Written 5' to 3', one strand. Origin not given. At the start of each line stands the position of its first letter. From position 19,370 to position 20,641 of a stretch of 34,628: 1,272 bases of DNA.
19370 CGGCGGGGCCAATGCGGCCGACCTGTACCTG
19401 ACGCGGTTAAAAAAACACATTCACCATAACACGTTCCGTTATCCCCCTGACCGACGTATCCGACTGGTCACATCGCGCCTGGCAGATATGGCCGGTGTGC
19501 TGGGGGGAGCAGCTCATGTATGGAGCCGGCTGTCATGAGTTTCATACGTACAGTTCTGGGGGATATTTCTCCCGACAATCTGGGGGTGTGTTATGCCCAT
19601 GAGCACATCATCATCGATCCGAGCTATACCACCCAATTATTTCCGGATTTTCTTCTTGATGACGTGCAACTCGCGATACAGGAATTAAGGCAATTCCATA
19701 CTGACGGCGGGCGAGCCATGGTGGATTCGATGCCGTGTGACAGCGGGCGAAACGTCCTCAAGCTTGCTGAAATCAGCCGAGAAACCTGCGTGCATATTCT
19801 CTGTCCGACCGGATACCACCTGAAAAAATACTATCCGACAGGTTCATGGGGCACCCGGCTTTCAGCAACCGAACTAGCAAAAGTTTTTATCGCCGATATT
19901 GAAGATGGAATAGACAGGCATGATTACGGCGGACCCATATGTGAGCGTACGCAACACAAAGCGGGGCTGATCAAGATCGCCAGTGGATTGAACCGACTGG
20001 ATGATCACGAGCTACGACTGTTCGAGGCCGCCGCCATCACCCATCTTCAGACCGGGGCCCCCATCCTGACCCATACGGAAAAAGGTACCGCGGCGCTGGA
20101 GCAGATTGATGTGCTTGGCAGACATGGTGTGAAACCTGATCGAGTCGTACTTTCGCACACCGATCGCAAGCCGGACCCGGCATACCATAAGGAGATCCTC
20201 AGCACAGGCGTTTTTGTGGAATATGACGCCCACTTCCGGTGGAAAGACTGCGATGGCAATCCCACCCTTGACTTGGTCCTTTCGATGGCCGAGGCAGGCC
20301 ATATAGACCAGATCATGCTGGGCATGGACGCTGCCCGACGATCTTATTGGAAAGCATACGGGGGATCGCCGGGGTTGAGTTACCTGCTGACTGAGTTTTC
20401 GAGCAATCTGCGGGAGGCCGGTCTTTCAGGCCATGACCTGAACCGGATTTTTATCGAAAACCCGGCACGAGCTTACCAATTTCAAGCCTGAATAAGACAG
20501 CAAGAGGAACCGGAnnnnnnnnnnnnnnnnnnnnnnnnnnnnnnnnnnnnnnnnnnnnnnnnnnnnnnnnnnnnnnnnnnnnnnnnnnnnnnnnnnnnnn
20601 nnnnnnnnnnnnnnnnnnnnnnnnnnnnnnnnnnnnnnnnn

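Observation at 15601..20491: Five-gene operon of poorly characterised families: candidate new sugar / phospho-sugar-lactone pathway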

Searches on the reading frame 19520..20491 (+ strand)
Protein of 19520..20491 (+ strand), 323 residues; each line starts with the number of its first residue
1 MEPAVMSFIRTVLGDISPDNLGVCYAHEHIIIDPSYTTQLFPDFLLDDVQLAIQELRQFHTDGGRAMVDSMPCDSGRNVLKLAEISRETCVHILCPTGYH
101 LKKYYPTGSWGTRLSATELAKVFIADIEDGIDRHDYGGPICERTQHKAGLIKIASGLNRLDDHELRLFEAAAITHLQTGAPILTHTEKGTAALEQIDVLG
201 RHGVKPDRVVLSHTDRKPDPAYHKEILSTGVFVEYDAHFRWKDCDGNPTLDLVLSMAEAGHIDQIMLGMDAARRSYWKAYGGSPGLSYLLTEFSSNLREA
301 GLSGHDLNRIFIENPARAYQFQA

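Call 3: search_protein_families(library=pfam, proteins=[window:19520-20491:+])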
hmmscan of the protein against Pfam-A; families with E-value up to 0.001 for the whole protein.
window:19520-20491:+ (323 aa): 1 family
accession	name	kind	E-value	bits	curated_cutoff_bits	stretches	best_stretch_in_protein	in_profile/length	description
PF02126.24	PTE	-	2.5e-52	178.6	22.4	1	16-319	1-297/298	Phosphotriesterase family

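Call 4: search_protein_families(library=ncbifam, proteins=[window:19520-20491:+])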
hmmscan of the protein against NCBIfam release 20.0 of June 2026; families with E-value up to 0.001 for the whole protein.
window:19520-20491:+ (323 aa): 3 families
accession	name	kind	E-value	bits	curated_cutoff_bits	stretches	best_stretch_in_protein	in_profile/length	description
NF045706.1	PhFuoseLconase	equivalog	1.3e-65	221.7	630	1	7-321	3-326/332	phospho-furanose lactonase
NF007373.0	PRK09875.1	equivalog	1.5e-48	165.8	486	1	19-319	4-291/292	phosphotriesterase-related protein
NF041153.1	organophos_OPH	equivalog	4.9e-21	75.2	500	1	8-236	36-253/365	organophosphate hydrolase OPH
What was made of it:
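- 19535..20491 (+): PTE-family (cog1735) binuclear-metal hydrolase, 318 aa. Predicted phospho-sugar lactonase. PTE 2.5e-52; NF045706 phospho-furanose lactonase 221.7 bits, below its cut-off of 630 (calls 3, 4).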

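Call 13: search_solved_structures(query=window:19535-20491:+, max_evalue=0.001)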
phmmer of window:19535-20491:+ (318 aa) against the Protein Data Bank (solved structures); distinct sequences matched with E-value up to 0.001: 128 (the best 60 are shown).
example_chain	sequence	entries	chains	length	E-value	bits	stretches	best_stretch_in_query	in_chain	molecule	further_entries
3pnz_A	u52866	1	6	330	1.7e-54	188.6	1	1-317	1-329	Phosphotriesterase family protein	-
3msr_A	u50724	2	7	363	2.7e-53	184.6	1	2-316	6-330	amidohydrolases | amidohydrolase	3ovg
4lef_C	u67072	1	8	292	2.1e-38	135.7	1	14-315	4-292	Phosphotriesterase homology protein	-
1bf6_A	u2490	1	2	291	2.8e-38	135.3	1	14-315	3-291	PHOSPHOTRIESTERASE HOMOLOGY PROTEIN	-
3tnb_A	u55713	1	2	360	5.5e-32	114.6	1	3-268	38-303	Phosphotriesterase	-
3tn6_A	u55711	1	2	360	5.7e-32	114.5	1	3-268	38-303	Phosphotriesterase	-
3f4c_A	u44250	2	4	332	8.1e-32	114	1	4-268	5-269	Organophosphorus hydrolase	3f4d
3orw_A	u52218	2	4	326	2.7e-31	112.3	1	3-268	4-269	Phosphotriesterase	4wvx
4h9u_A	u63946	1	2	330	2.8e-31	112.2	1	3-268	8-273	Phosphotriesterase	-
4h9y_A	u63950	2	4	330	3.5e-31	111.9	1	3-268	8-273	Phosphotriesterase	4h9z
3tn4_A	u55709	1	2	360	3.8e-31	111.8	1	3-268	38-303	Phosphotriesterase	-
4ha0_A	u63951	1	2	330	3.9e-31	111.8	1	3-268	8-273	Phosphotriesterase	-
3tn3_A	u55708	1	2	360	3.9e-31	111.8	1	3-268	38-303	Phosphotriesterase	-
4h9v_A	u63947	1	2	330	6.1e-31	111.1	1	3-268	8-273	Phosphotriesterase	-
6jss_A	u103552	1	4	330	9.2e-31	110.6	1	3-268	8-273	Phosphotriesterase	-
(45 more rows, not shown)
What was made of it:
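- The PTE's closest characterised relatives act on pentono-1,4-lactone 5-phosphates (established knowledge; PDB matches in call 13).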

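Call 15: find_homologous_proteins(query=window:19535-20491:+, max_evalue=1e-20)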
Query window:19535-20491:+ (318 aa): 3821 proteins with E <= 1e-20 among 6227 candidates; the best 120 are listed.
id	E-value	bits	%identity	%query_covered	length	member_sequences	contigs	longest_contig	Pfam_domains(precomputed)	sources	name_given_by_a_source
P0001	3.7e-217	738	100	100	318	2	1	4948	PF02126.26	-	-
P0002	1.3e-159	549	74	99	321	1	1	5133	PF02126.26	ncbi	ncbi:MAG: aryldialkylphosphatase [Planctomycetota bacterium]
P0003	3.6e-149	515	70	100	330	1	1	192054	PF02126.26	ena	-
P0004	3.4e-147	508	69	100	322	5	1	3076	PF02126.26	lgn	-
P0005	1.3e-146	506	69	99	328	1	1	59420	PF02126.26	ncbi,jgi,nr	ncbi:MAG: aryldialkylphosphatase [Planctomycetes bacterium]|nr:aryldialkylphosphatase [Planctomyceto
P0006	2.7e-145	502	68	99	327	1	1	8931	PF02126.26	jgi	-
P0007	1.3e-144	499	68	100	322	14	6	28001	PF02126.26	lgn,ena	-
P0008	1.2e-143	496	68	100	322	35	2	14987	PF02126.26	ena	-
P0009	1.0e-142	493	69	99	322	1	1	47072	PF02126.26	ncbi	ncbi:MAG: aryldialkylphosphatase [Planctomycetota bacterium]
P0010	8.5e-142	490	67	100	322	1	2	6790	PF02126.26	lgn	-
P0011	6.3e-141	487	67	100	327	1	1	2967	PF02126.26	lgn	-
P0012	3.5e-139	482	67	99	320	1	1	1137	PF02126.26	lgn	-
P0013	1.7e-135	470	64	99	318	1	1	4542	PF02126.26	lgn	-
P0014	9.2e-135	467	66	99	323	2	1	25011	PF02126.26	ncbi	-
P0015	5.5e-134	465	66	99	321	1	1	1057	PF02126.26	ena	-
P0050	1.0e-127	444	64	99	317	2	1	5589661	PF02126.26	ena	-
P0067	9.1e-127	441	61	100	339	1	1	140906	PF02126.26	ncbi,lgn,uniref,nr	ncbi:hypothetical protein [Granulicella sp. dw_53]|uniref:phosphotriesterase family protein n=1 Tax=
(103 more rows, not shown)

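Call 16: find_encoding_contigs(protein=P0003, flank=10000, max_places=2)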
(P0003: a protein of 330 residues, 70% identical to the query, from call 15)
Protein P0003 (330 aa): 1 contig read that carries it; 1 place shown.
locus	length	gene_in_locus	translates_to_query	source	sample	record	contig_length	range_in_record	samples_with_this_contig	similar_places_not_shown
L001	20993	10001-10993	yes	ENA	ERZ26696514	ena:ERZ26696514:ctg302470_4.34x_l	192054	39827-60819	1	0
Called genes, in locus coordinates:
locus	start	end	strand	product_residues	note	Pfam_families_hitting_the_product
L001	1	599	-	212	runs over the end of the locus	PF07589:PEP_exosort_dom (weak)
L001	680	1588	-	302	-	-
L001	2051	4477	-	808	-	PF00754:F5_F8_type_C, PF22633:F5_F8_type_C_2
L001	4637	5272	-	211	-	PF01081:Aldolase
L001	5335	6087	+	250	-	PF00392:GntR, PF07702:UTRA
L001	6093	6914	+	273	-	PF13580:SIS_2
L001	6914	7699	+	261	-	PF00106:adh_short, PF08659:KR, PF13561:adh_short_C2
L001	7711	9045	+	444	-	PF07992:Pyr_redox_2 (faint), PF00890:FAD_binding_2 (weak), PF12831:FAD_oxidored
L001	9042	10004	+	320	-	PF00480:ROK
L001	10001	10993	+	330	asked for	PF02126:PTE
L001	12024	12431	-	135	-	PF07291:MauE, PF07681:DoxX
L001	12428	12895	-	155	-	PF00581:Rhodanese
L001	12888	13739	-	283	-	PF07610:DUF1573, PF22544:HYDIN_VesB_CFA65-like_Ig (weak)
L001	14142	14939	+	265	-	-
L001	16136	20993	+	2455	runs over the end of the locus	-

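Call 17: find_encoding_contigs(protein=P0067, flank=10000, max_places=2)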
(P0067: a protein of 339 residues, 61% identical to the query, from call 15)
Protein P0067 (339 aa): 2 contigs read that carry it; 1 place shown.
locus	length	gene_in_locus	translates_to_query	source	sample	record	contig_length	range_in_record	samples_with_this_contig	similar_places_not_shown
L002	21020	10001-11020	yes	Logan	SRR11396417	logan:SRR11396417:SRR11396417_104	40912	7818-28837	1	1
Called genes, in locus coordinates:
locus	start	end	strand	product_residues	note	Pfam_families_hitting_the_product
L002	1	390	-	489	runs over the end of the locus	PF00884:Sulfatase, PF01663:Phosphodiest (weak), PF14707:Sulfatase_C (weak)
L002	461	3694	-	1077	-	PF13620:CarboxypepD_reg, PF13715:CarbopepD_reg_2 (weak), PF17210:SdrD_B (weak), PF22904:NOMO1-like_2nd (faint), PF25183:OMP_b-brl_4, PF00593:TonB_dep_Rec_b-barrel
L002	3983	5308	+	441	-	-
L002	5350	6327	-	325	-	PF00480:ROK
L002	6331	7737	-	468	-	PF00083:Sugar_tr, PF07690:MFS_1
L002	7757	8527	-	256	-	PF13580:SIS_2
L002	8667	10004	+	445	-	PF00890:FAD_binding_2 (weak), PF01134:GIDA (weak), PF01266:DAO (weak), PF01946:Thi4 (weak), PF12831:FAD_oxidored, PF13450:NAD_binding_8 (weak)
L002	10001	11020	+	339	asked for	PF02126:PTE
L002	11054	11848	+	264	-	PF00106:adh_short, PF13561:adh_short_C2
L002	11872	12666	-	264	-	PF00392:GntR (weak), PF08220:HTH_DeoR, PF00455:DeoRC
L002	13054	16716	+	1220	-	PF13620:CarboxypepD_reg, PF13715:CarbopepD_reg_2 (faint), PF25183:OMP_b-brl_4, PF00593:TonB_dep_Rec_b-barrel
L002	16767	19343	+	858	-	PF22422:MGH1-like_GH (faint)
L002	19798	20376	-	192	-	PF05974:DUF892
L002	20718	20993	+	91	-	-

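Call 18: find_encoding_contigs(protein=P0050, flank=10000, max_places=2)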
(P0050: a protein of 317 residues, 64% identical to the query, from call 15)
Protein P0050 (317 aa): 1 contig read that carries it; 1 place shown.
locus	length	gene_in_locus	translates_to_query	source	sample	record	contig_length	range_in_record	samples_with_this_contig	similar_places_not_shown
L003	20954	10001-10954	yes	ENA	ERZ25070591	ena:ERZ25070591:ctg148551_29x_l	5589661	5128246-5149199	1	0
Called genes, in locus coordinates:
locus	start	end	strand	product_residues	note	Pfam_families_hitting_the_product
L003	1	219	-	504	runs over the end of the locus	PF00171:Aldedh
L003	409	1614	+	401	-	PF00155:Aminotran_1_2, PF00266:Aminotran_5 (weak), PF01041:DegT_DnrJ_EryC1 (weak), PF01053:Cys_Met_Meta_PP (weak)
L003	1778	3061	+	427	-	PF02746:MR_MLE_N, PF13378:MR_MLE_C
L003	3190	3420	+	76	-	PF13711:DUF4160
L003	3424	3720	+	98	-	PF10387:DUF2442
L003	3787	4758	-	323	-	PF00480:ROK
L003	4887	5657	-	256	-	PF13580:SIS_2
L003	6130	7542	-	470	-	PF00083:Sugar_tr, PF07690:MFS_1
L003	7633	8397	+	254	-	PF00392:GntR, PF07702:UTRA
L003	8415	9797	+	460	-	PF00890:FAD_binding_2 (weak), PF01266:DAO (weak), PF12831:FAD_oxidored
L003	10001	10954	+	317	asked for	PF02126:PTE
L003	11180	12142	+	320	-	PF04321:RmlD_sub_bind, PF08659:KR (faint), PF01073:3Beta_HSD, PF01370:Epimerase, PF02719:Polysacc_synt_2 (weak), PF07993:NAD_binding_4 (faint), PF16363:GDP_Man_Dehyd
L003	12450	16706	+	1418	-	PF07494:Reg_prop (faint), PF21959:DUF6923 (faint), PF07495:Y_Y_Y, PF00512:HisKA, PF02518:HATPase_c, PF00072:Response_reg, PF12833:HTH_18, PF00165:HTH_AraC, +1 more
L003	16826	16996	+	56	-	-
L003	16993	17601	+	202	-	-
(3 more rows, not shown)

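Call 25: find_related_loci(query=A1, collection=genome_contigs, flank=10000)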
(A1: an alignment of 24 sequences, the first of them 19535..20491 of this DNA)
Query A1 (318 aa) in genome_contigs; peptide patterns used: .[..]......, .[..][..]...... (x = any residue, [..] = any of these).
209 stretches matched a pattern; 186 encode a relative of the query (tblastn E <= 1e-3); the best 80 are kept; 80 distinct loci.
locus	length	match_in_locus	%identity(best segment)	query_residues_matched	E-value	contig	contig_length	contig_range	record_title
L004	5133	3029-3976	74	1-316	9e-165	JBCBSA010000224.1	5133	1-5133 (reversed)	MAG: Planctomycetota bacterium isolate J06638_12 NODE_224_length_5133_cov_5.588212, whole genome shotgun sequence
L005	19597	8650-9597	69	1-316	4e-151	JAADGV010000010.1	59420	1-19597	MAG: Planctomycetota bacterium isolate M_MetaBat.130 contig-127_335, whole genome shotgun sequence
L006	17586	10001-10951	68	1-317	2e-147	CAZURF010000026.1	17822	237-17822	MAG TPA_asm: uncultured Akkermansia sp. isolate binchicken_co298_345 genome assembly, contig: NODE_5831_length_17822_cov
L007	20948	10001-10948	69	1-316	9e-147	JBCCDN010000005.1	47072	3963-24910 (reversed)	MAG: Planctomycetota bacterium isolate P01_A01_bin.85 k141_1316004_length_47072_cov_17.3865, whole genome shotgun sequen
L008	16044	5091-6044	65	1-318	6e-137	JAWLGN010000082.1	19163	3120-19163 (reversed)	MAG: Bryobacteraceae bacterium isolate 30dZY2.bin.111 NODE_3529_length_19163_cov_5.142887, whole genome shotgun sequence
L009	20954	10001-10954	65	1-316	5e-136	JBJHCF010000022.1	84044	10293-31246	MAG: Opitutia bacterium isolate SF2967_J5348.metabat2_refined.028 NODE_354_length_84044_cov_2.499100, whole genome shotg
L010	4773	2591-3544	64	1-318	5e-137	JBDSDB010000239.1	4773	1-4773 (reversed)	MAG: Gemmatimonadaceae bacterium isolate cluster1_bin.171 k127_2541829, whole genome shotgun sequence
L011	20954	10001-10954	63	1-318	9e-134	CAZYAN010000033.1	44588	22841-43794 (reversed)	MAG TPA_asm: uncultured Opitutales bacterium isolate SRP268622_co1_186 genome assembly, contig: NODE_1525_length_44588_c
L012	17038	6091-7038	66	1-316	2e-133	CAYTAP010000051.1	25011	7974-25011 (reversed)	MAG TPA_asm: uncultured Tepidisphaeraceae bacterium isolate SRP263991_co5_118 genome assembly, contig: NODE_3952_length_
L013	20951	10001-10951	61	1-318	8e-133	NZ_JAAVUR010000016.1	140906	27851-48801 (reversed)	Granulicella sp. dw_53 16, whole genome shotgun sequence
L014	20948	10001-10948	63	1-316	6e-132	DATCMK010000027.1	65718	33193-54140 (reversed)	MAG TPA_asm: Pyrinomonadaceae bacterium isolate SMAG_U7147 k141_26444, whole genome shotgun sequence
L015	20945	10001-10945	63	1-316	3e-132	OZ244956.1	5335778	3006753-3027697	MAG: Rhodothermales bacterium isolate 15077258-f85a-4161-b90e-b328002e090c genome assembly, chromosome: 1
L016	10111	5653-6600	60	1-316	3e-132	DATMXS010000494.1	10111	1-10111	MAG TPA_asm: Bryobacteraceae bacterium isolate SMAG_U13126 k141_113001, whole genome shotgun sequence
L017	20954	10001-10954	61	1-318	7e-131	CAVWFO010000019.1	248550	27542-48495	MAG: uncultured Acidobacteriota bacterium isolate MFD00964.bin.1.243 genome assembly, contig: contig_4196, whole genome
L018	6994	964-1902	61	2-316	3e-130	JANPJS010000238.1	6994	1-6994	MAG: Abditibacteriaceae bacterium isolate VAR_61_metabat_366 VAR_61_k141_1028062, whole genome shotgun sequence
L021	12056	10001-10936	62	1-316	4e-130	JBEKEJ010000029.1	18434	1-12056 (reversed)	MAG: Verrucomicrobiota bacterium isolate SPRUCE 203 SPRUCE_203_29, whole genome shotgun sequence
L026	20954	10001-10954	60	1-318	4e-129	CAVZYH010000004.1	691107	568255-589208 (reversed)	MAG: uncultured Acidobacteriota bacterium isolate MFD01716.bin.1.125 genome assembly, contig: contig_9092, whole genome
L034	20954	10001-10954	59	1-318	4e-128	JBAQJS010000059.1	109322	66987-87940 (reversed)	MAG: Candidatus Acidiferrales bacterium isolate MFD06488_ilm_asm_bin26 k127_205707, whole genome shotgun sequence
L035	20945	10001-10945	61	1-317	5e-128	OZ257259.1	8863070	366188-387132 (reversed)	MAG: Opitutaceae bacterium isolate 8c8c86a4-7f3d-427f-b2af-761d391f18d0 genome assembly, chromosome: 1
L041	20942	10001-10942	61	1-316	3e-127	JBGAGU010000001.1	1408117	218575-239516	MAG: Opitutaceae bacterium isolate MAG_AAO_H125.30 AAOH125-30_opera_contig_7, whole genome shotgun sequence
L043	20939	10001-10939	62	4-318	1e-127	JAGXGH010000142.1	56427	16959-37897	MAG: Verrucomicrobiales bacterium isolate LH_M34 k141_1586800, whole genome shotgun sequence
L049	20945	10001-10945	62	1-317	2e-126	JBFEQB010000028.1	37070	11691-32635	MAG: Luteolibacter sp. isolate Mix_mud05.2021.03.28 k141_1504538_length_37070_cov_15.7115, whole genome shotgun sequence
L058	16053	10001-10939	59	3-317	1e-125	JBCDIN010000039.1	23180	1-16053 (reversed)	MAG: Verrucomicrobiota bacterium isolate P01_H01_bin.180 k141_2259769_length_23180_cov_14.0000, whole genome shotgun seq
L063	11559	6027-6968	60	1-316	8e-125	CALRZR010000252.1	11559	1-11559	MAG: Opitutus sp. GAS368 isolate JJ-MA1B5-281-2-m2-bin99 genome assembly, contig: JJ-MA1B5-281-C902, whole genome shotgu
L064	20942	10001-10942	61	2-317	2e-124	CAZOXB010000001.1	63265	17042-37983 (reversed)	MAG TPA_asm: uncultured Opitutaceae bacterium isolate binchicken_co235_390 genome assembly, contig: NODE_1109_length_632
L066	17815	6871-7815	60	1-317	7e-124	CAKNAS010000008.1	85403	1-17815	uncultured Verrucomicrobia bacterium isolate SW04_Bin1 genome assembly, contig: NODE_28_length_85403_cov_7.522414, whole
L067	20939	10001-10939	61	2-316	6e-124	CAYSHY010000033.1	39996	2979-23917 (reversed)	MAG TPA_asm: uncultured Puniceicoccaceae bacterium isolate SRP268622_co1_563 genome assembly, contig: NODE_1854_length_3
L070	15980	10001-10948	59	1-318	2e-123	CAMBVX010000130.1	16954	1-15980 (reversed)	MAG: Opitutus sp. GAS368 isolate MoH-02may19-181 genome assembly, contig: MoH-02may19-C5719, whole genome shotgun sequen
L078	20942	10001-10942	59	3-318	2e-122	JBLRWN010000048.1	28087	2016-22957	MAG: Luteolibacter sp. isolate TamC05-12 NODE_48_length_28087_cov_8.179222, whole genome shotgun sequence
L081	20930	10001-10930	61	3-314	2e-121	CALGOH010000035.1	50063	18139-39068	MAG TPA_asm: uncultured Verrucomicrobiae bacterium isolate SRR7515930_bin.103_CONCOCT_v1.1_MAG genome assembly, contig:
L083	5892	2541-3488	60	1-317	2e-121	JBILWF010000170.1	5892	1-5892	MAG: Chthoniobacteraceae bacterium isolate ME2018-09-14_3300042561_group8_bin125 Rohwer_bin2558_scaffold_18991_c1, whole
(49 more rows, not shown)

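Call 29: search_protein_families(library=pfam, proteins=[L078:9103-9960:+, L058:7453-8493:+, L058:10954-12036:+, L049:11104-12030:-, L035:12024-13142:+, L063:4136-5113:-, L067:5062-6054:-, L083:4938-5891:-, L081:4882-5793:-, L026:10986-12002:+], max_evalue=0.00001)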
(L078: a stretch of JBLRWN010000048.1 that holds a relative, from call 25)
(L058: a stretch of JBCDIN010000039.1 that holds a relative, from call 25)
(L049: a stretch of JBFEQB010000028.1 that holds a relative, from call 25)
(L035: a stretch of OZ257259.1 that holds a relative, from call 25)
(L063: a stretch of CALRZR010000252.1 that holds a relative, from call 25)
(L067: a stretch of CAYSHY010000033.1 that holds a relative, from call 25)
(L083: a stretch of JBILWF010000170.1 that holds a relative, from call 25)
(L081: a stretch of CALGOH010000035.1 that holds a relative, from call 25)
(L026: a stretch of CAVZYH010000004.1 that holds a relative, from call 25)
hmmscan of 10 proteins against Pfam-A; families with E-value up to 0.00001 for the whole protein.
L078:9103-9960:+ (285 aa): 2 families
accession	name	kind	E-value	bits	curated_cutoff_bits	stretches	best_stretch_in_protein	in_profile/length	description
PF12706.13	Lactamase_B_2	-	1.4e-20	74.2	27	1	42-242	2-200/200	Beta-lactamase superfamily domain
PF13483.12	Lactamase_B_3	-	4.2e-18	66.3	24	1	25-241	1-160/160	Beta-lactamase superfamily domain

L058:7453-8493:+ (346 aa): 1 family
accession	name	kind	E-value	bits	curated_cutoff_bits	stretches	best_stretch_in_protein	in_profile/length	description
PF01717.24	Meth_synt_2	-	2e-26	93.5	21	1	7-334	2-320/324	Cobalamin-independent synthase, Catalytic domain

L058:10954-12036:+ (360 aa): 2 families
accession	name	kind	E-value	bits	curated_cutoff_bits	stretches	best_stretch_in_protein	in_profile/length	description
PF01408.29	GFO_IDH_MocA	-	1.1e-18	68.5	24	1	24-125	20-118/120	Oxidoreductase family, NAD-binding Rossmann fold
PF22725.1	GFO_IDH_MocA_C3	-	8.1e-09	36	27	1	137-276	3-123/124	GFO/IDH/MocA C-terminal domain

L049:11104-12030:- (308 aa): 0 families

L035:12024-13142:+ (372 aa): 4 families
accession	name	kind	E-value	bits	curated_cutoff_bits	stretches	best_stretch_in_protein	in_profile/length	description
PF01408.29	GFO_IDH_MocA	-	6.3e-20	72.5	24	1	40-156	3-119/120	Oxidoreductase family, NAD-binding Rossmann fold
PF22725.1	GFO_IDH_MocA_C3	-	1.4e-13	51.4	27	1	165-285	1-124/124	GFO/IDH/MocA C-terminal domain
PF03447.22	NAD_binding_3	-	3.8e-09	37.7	24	1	44-155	1-115/116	Homoserine dehydrogenase, NAD binding domain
PF02894.22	GFO_IDH_MocA_C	-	9.7e-06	26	22.9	0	171-360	3-214/218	Oxidoreductase family, C-terminal alpha/beta domain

L063:4136-5113:- (325 aa): 0 families

L067:5062-6054:- (330 aa): 3 families
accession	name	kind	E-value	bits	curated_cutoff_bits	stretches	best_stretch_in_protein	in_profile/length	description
PF13377.12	Peripla_BP_3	-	6e-15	56.2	26.5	1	183-328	2-165/167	Periplasmic binding protein-like domain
PF00392.27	GntR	-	9.8e-09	35.2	27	1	11-71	4-64/64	Bacterial regulatory proteins, gntR family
PF13407.12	Peripla_BP_4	-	2e-06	28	35.1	1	168-304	97-250/258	Periplasmic binding protein domain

L083:4938-5891:- (317 aa): 0 families

L081:4882-5793:- (303 aa): 0 families

L026:10986-12002:+ (338 aa): 1 family
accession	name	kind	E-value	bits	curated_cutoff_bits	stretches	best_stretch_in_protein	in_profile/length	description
PF06379.18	RhaT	-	6.1e-27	95.2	27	1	5-330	6-337/344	L-rhamnose-proton symport protein (RhaT)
